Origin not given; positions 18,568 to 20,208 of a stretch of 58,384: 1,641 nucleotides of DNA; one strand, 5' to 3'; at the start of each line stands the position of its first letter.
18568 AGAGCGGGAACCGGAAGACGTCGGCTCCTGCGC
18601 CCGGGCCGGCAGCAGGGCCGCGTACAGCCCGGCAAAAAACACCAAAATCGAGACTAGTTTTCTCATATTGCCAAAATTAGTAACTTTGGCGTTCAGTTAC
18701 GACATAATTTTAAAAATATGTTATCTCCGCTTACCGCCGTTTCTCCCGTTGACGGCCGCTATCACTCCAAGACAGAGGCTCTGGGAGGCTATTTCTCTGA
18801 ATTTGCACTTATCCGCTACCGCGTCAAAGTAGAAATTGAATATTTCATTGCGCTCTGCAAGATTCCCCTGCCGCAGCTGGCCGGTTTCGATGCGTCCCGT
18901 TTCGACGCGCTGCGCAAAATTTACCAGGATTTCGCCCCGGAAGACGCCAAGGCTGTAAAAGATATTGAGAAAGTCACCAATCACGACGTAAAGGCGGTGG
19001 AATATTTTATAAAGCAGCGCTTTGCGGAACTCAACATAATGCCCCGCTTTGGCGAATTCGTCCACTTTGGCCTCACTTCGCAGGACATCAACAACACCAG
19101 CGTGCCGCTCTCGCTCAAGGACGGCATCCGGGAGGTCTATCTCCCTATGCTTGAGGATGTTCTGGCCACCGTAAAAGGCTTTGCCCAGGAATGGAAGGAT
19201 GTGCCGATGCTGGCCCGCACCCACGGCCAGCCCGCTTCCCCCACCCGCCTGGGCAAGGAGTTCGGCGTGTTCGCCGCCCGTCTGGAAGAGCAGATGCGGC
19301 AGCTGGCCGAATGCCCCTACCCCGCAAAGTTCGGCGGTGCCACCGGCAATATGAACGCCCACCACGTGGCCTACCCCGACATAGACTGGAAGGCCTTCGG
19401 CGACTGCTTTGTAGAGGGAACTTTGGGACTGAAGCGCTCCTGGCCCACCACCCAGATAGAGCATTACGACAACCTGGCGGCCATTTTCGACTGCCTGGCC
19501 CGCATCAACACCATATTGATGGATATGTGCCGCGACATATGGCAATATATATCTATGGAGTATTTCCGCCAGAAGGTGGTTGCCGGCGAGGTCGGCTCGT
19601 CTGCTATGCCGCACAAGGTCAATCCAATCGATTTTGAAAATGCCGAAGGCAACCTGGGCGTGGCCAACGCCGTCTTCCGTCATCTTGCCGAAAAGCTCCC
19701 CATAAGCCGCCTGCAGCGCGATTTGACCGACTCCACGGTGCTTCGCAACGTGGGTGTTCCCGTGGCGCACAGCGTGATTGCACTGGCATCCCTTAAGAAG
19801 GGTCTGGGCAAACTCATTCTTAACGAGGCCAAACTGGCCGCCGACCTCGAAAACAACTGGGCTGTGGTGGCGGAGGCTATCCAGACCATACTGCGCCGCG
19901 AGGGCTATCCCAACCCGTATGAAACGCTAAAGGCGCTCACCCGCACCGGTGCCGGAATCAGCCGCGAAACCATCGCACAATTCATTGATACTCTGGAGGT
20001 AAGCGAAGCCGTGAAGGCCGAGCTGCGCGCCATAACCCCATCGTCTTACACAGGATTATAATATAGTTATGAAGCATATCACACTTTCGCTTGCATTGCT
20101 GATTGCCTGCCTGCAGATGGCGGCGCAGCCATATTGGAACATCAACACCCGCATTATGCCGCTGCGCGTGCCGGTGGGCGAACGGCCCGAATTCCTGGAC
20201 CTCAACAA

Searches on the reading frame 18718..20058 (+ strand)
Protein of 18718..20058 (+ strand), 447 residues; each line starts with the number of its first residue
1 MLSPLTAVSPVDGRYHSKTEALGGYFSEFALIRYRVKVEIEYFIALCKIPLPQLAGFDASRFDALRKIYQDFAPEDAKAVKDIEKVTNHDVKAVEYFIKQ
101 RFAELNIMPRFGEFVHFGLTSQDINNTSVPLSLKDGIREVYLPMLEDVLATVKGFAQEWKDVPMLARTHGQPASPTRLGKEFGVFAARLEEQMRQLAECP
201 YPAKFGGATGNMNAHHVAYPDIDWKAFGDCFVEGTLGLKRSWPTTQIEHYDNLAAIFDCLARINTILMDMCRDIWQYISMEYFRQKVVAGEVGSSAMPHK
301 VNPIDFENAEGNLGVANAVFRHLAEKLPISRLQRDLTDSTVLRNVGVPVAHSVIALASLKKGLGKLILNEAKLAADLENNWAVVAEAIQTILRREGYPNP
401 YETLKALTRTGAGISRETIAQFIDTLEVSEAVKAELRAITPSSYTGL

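Call 77: search_protein_families(library=pfam, proteins=[window:18718-20058:+], max_evalue=0.00001)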
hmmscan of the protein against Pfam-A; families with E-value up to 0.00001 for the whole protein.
window:18718-20058:+ (447 aa): 2 families
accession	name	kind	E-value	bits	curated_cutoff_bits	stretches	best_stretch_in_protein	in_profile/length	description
PF00206.25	Lyase_1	-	6.5e-51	174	27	1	13-313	1-307/312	Lyase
PF08328.16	ASL_C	-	4.9e-48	162.4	35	1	330-445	1-115/115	Adenylosuccinate lyase C-terminal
